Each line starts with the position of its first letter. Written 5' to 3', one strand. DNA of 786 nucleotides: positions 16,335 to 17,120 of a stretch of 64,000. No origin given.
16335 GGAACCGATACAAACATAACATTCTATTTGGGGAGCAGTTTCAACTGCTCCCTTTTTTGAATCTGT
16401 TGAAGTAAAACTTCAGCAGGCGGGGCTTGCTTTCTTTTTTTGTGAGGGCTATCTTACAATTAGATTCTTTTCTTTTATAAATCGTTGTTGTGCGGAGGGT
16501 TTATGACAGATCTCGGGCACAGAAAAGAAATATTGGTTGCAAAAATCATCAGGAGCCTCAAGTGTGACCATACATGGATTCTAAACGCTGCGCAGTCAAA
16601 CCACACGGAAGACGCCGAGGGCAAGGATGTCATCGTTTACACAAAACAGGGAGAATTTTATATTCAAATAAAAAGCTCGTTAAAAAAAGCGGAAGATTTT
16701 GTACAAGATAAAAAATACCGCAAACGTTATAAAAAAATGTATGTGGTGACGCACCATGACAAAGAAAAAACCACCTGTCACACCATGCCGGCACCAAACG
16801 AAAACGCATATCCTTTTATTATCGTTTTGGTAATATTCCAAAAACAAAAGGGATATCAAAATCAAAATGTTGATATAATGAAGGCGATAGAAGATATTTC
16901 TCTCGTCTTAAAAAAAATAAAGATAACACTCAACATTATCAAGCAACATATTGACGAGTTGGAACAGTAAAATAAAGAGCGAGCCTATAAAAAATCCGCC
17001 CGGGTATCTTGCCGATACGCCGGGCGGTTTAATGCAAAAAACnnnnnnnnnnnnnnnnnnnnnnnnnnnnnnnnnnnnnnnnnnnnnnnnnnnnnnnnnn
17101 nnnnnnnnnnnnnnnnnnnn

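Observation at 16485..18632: Convergent pair: AT-rich Mrr-cat/Hjc-like mini-nuclease and a 529-aa zinc-ribbon plus metallophosphoesterase-like protein with an unknown middle domain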

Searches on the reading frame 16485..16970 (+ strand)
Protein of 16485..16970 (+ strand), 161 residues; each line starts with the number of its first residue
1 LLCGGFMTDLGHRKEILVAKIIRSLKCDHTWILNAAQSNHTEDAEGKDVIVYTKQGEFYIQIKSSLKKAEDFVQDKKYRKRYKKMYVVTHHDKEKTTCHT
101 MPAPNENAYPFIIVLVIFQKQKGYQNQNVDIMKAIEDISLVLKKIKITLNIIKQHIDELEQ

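Call 3: search_protein_families(library=pfam, proteins=[window:16485-16970:+], max_evalue=1)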
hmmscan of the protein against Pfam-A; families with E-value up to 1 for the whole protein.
window:16485-16970:+ (161 aa): 2 families
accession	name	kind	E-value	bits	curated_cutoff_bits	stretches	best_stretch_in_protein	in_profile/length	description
PF00925.25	GTP_cyclohydro2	-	0.015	15.3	23.3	1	15-70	47-101/165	GTP cyclohydrolase II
PF13051.11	DUF3912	-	0.52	11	23.1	1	6-77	20-90/92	Protein of unknown function (DUF3912)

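Call 4: search_protein_families(library=phrogs, proteins=[window:16485-16970:+], max_evalue=1)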
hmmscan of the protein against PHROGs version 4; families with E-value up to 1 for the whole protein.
window:16485-16970:+ (161 aa): 1 family
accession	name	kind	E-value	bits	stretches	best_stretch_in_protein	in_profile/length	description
phrog_33526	-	unknown function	0.0037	18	1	44-66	116-138/239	-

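Call 5: search_protein_families(library=ncbifam, proteins=[window:16485-16970:+], max_evalue=1)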
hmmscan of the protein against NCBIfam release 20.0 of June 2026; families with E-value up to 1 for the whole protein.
window:16485-16970:+ (161 aa): 3 families
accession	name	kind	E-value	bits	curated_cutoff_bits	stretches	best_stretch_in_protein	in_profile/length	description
NF047638.1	throspo3_MtsC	equivalog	0.014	14.3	350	1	46-118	354-424/428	cell-cell cohesion MYXO-CTERM protein MtsC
TIGR03924.1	T7SS_EccC_a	equivalog_domain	0.044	12.5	509.15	1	34-126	244-333/673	type VII secretion protein EccCa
NF004453.0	PRK05786.1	equivalog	0.13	11.8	243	1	69-160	39-126/238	3-ketoacyl-(acyl-carrier-protein) reductase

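Call 6: search_protein_families(library=padloc, proteins=[window:16485-16970:+], max_evalue=1)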
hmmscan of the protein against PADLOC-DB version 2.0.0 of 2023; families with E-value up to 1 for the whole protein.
window:16485-16970:+ (161 aa): 0 families

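Call 17: find_homologous_proteins(query=window:16485-16970:+, max_evalue=0.01)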
Query window:16485-16970:+ (161 aa): 4 proteins with E <= 0.01 among 21 candidates.
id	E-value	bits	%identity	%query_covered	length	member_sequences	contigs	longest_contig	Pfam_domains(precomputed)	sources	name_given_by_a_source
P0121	5.1e-96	336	100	96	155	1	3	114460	-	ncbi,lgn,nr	ncbi:MAG: hypothetical protein HYT28_01375 [Parcubacteria group bacterium]|nr:hypothetical protein [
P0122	2.1e-43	166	54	93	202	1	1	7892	-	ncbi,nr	ncbi:MAG: hypothetical protein HZC03_00785 [Candidatus Lloydbacteria bacterium]|nr:hypothetical prot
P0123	1.3e-41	160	55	94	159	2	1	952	-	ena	-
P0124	3.3e-40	155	55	93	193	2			-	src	-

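Call 23: find_encoding_contigs(protein=P0122, flank=8000, max_places=3)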
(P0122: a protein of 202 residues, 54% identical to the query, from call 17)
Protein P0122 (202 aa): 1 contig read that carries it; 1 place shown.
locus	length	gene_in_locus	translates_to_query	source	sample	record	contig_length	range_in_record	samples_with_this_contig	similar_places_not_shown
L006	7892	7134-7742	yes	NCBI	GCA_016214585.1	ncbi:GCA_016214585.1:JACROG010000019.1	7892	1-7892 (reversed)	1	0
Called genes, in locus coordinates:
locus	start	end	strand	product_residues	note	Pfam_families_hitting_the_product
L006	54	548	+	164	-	PF07486:Hydrolase_2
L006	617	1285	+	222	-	PF00730:HhH-GPD, PF00633:HHH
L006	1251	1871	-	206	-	PF03167:UDG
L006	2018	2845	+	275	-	PF00152:tRNA-synt_2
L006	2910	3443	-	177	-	PF00574:CLP_protease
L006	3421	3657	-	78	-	-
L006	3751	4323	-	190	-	PF00574:CLP_protease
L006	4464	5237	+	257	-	PF04402:SIMPL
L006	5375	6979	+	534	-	PF00171:Aldedh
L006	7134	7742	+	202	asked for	-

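Call 43: predict_structure(alignment_id=A2)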
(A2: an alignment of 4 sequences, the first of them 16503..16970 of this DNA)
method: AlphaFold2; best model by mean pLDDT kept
length: 155 residues; sequences in the alignment: 4
mean_pLDDT: 66.7   pTM: 0.63
mean pLDDT of the five models: 66.7, 66.3, 65.8, 64.4, 51.1
residues with pLDDT >= 90: 0; 70-90: 71; 50-70: 61; < 50: 23
segments of 3 or more residues with pLDDT < 50: 37-39, 113-129
pLDDT, mean of each block of 10 residues (from residue 1): 59 74 79 56 77 75 73 66 63 67 65 46 45 70 80 78
secondary structure, 60 per line:
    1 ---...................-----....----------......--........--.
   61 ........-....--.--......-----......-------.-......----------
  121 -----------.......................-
elements in order: H4-22 E28-31 E42-47 E50-57 H60-68 H70-73 E79-84 E90-95 E105-110 H132-154

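Call 47: fold_search(model_id=the predicted structure, library=pdb)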
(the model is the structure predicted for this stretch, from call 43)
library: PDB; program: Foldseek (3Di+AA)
matches with E <= 10: 1155; with E <= 0.001: 0
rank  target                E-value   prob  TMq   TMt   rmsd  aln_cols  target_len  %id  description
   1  7et0_A                3.1e-02  0.33  0.30  0.09  16.7       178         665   12  Crystal structure of the complex formed by Wolbachia cytoplasmic incompatibility factors CinA and CinB from wPip (released 2021-11-10)
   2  7esz_C                3.5e-02  0.33  0.30  0.09  17.4       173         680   12  Crystal structure of the complex formed by Wolbachia cytoplasmic incompatibility factors CinA and CinB with Mn2+ from  (released 2021-11-10)
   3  7esz_A                3.8e-02  0.30  0.30  0.09  17.3       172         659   12  Crystal structure of the complex formed by Wolbachia cytoplasmic incompatibility factors CinA and CinB with Mn2+ from  (released 2021-11-10)
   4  7et0_C                4.5e-02  0.28  0.29  0.09  17.3       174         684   12  Crystal structure of the complex formed by Wolbachia cytoplasmic incompatibility factors CinA and CinB from wPip (released 2021-11-10)
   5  8fm6_B                1.5e-01  0.44  0.21  0.32   7.6        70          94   18  Dri1 hemoprotein variant H21A with a zinc-mirror heme site (released 2024-04-24)
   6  8zxq                  1.7e-01  0.44  0.21  0.31   7.6        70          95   18  Crystal structure of Ssr1698 in complex with heme b (released 2024-12-25)
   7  8fg6_B                1.8e-01  0.47  0.29  0.30   7.8       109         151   15  Design of amyloidogenic peptide traps (released 2024-03-20)
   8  5cuk                  2.6e-01  0.18  0.22  0.31   8.4       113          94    8  Crystal structure of the PscP SS domain (released 2015-12-02)
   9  7lma_E                2.6e-01  0.08  0.21  0.22  14.6       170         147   10  Tetrahymena telomerase T3D2 structure at 3.3 Angstrom (released 2021-05-12)
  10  8wv3_F                3.0e-01  0.05  0.16  0.15  19.1       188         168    8  NUDIX hydrolase from Bacillus methanolicus (released 2024-10-30)
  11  7oxx_B                3.2e-01  0.12  0.20  0.22  16.6       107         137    7  CrabP2 mutant R30AK31A (released 2022-07-13)
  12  9f2a_A                3.6e-01  0.04  0.17  0.07  21.4       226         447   14  Pyrococcus abyssi PolD in complex with Rpa2 winged-helix domain class 2 (composite map) (released 2024-12-04)
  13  6y2r_A                4.3e-01  0.47  0.24  0.12   2.9        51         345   16  Escherichia coli R255A RnlA endoribonuclease (single alanine mutant of RnlA) (released 2021-05-12)
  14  8gbk_F                4.3e-01  0.21  0.21  0.32   7.5        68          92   25  Dri1 hemoprotein variant H79A-R90A with a zinc-mirror heme site (released 2024-04-24)
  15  2ix9_A                4.6e-01  0.08  0.15  0.10  12.2        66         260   14  Respective role of protein folding and glycosylation in the thermal stability of recombinant Feruloyl Esterase A (released 2006-10-18)
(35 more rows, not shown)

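Call 57: fold_search(model_id=the predicted structure, library=viral)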
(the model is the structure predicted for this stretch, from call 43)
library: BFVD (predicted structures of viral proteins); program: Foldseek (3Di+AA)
matches with E <= 10: 1310; with E <= 0.001: 0
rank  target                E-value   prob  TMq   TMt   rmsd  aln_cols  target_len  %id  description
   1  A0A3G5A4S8            2.4e-02  0.14  0.17  0.18  22.9       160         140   11  Uncharacterized protein [Harvfovirus sp.]
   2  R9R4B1                5.8e-02  0.38  0.24  0.27   6.5        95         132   10  Uncharacterized protein [Vibrio phage JA-1]
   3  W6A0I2                6.6e-02  0.12  0.20  0.05  17.0       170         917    8  ORF1a (Fragment) [Middle East respiratory syndrome-related coronavirus]
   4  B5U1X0                7.9e-02  0.13  0.21  0.10  23.2       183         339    8  Putative RNA dependent RNA polymerase (Fragment) [melon severe mosaic virus]
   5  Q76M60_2              7.9e-02  0.13  0.20  0.03  18.1       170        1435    9  RNA-directed RNA polymerase L [Melon yellow spot virus]
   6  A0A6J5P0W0            8.5e-02  0.51  0.40  0.28   8.1       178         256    6  HTH_XRE domain containing protein [uncultured Caudovirales phage]
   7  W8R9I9                8.5e-02  0.47  0.31  0.37   9.3       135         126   14  RNA polymerase II subunit [Chloriridovirus anopheles1]
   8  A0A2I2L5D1            8.5e-02  0.23  0.27  0.16  14.0       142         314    6  RNA polymerase subunit 5 RPB5 [Orpheovirus IHUMI-LCC2]
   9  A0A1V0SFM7            8.5e-02  0.16  0.23  0.11  12.6       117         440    9  Uncharacterized protein [Hokovirus HKV1]
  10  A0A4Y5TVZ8            8.5e-02  0.10  0.20  0.20  21.1       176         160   12  Uncharacterized protein [Vibrio phage VAP7]
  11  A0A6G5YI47            9.0e-02  0.09  0.15  0.20  16.9       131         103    8  (no name in the UniProt tables at hand)
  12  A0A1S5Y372            1.0e-01  0.28  0.22  0.36   6.9        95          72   12  Uncharacterized protein [uncultured archaeal virus]
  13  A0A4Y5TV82            1.1e-01  0.95  0.29  0.28   2.1        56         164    9  Uncharacterized protein [Vibrio phage VAP7]
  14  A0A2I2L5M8            1.2e-01  0.60  0.39  0.34  12.0       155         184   10  Uncharacterized protein [Orpheovirus IHUMI-LCC2]
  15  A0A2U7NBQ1            1.2e-01  0.23  0.28  0.23  12.2       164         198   12  Uncharacterized protein [Pseudomonas phage PspYZU05]
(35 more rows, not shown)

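Call 62: search_solved_structures(query=A2, max_evalue=10, show_alignments=3)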
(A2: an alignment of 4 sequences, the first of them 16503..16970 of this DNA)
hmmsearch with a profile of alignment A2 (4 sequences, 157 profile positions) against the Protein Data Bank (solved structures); distinct sequences matched with E-value up to 10: 0.

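Call 64: find_homologous_proteins(query=A3, max_evalue=0.1)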
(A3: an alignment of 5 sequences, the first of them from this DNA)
Query A3 (5 sequences) (153 aa, profile of the alignment): 9 proteins with E <= 0.1 among 1464 candidates.
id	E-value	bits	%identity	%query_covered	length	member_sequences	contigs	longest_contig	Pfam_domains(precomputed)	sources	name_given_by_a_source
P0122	1.7e-76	273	54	98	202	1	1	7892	-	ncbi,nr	ncbi:MAG: hypothetical protein HZC03_00785 [Candidatus Lloydbacteria bacterium]|nr:hypothetical prot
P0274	9.9e-75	267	59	99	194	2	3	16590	-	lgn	-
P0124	7.6e-74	264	55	97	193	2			-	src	-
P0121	6.6e-69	248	100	100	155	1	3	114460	-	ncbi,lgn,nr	ncbi:MAG: hypothetical protein HYT28_01375 [Parcubacteria group bacterium]|nr:hypothetical protein [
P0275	1.3e-67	244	50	100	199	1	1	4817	-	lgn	-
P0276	4.3e-66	239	52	98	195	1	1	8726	-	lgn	-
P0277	2.4e-65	237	50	100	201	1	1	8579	-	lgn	-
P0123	2.7e-65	237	55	99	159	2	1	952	-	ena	-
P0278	6.9e-57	209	46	100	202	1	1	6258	-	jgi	jgi:hypothetical protein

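Call 65: find_encoding_contigs(protein=P0274, flank=9000, max_places=1)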
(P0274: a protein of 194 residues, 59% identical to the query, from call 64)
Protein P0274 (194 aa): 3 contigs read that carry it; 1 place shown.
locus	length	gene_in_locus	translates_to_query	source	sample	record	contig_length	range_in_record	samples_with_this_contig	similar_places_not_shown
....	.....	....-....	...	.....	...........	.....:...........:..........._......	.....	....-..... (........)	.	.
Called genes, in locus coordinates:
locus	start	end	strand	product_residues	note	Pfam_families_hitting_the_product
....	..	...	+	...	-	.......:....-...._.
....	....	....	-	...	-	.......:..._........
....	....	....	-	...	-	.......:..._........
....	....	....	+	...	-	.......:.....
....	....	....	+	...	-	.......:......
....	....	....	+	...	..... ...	-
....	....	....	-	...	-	-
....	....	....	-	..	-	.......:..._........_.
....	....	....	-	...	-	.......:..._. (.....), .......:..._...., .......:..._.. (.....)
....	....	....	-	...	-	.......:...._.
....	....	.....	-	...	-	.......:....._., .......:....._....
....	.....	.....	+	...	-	-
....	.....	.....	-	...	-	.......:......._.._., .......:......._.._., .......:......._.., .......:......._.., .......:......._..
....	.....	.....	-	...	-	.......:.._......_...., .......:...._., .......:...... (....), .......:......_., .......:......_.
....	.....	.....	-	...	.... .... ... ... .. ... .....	?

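Call 66: find_encoding_contigs(protein=P0278, flank=9000, max_places=1)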
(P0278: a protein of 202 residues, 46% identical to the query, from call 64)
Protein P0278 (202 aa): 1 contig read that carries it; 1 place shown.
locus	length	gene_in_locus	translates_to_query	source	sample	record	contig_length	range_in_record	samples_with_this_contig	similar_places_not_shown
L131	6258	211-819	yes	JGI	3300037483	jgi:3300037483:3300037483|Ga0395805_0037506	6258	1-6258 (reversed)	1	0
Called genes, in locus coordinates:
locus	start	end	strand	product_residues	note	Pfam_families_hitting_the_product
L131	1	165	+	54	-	?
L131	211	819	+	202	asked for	-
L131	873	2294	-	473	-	-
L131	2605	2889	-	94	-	PF01883:FeS_assembly_P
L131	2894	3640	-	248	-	PF02463:SMC_N (faint), PF00005:ABC_tran, PF13304:AAA_21 (faint)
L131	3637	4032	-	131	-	PF01592:NifU_N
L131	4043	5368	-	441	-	PF19295:SufBD_N, PF01458:SUFBD_core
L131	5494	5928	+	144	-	-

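Call 67: find_encoding_contigs(protein=P0276, flank=9000, max_places=1)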
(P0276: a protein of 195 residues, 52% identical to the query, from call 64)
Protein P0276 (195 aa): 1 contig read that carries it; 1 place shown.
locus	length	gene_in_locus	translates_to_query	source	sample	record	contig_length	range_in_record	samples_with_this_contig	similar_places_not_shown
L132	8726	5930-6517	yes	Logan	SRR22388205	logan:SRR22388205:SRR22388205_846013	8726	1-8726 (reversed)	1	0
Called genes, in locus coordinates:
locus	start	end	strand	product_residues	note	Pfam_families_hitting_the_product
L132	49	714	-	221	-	PF03167:UDG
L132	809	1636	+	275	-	PF00152:tRNA-synt_2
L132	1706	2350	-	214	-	PF00574:CLP_protease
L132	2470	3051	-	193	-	PF00574:CLP_protease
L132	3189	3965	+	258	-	PF04402:SIMPL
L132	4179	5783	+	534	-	PF00171:Aldedh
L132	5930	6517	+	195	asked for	-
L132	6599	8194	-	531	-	-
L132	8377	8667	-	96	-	PF01883:FeS_assembly_P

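Call 73: search_protein_families(library=pfam, alignment_id=A3, max_evalue=10)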
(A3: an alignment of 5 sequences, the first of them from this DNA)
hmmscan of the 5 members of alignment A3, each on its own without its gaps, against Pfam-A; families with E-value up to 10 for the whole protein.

A. member 1, seq(153 aa): 1 family
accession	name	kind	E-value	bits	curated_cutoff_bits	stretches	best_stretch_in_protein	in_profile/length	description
PF00925.25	GTP_cyclohydro2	-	0.013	15.5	23.3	1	7-62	47-101/165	GTP cyclohydrolase II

B. families by the number of members that match (of 5 scanned): 3 families
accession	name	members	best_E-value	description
PF00925.25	GTP_cyclohydro2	1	0.013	GTP cyclohydrolase II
PF21852.1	DUF6911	1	0.086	Family of unknown function (DUF6911)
PF16350.10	FAO_M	1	0.12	FAD dependent oxidoreductase central domain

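Call 88: find_encoding_contigs(protein=P0275, flank=9000, max_places=1)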
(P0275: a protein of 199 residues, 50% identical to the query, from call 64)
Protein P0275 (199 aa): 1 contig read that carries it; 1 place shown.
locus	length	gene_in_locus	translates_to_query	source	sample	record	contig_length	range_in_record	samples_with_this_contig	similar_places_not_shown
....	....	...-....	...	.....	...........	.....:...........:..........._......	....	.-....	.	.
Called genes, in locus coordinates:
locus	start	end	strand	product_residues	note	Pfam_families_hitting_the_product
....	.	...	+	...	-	?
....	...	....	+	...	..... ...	-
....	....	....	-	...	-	-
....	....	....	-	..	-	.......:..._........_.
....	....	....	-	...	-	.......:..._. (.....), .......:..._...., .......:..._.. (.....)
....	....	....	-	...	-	?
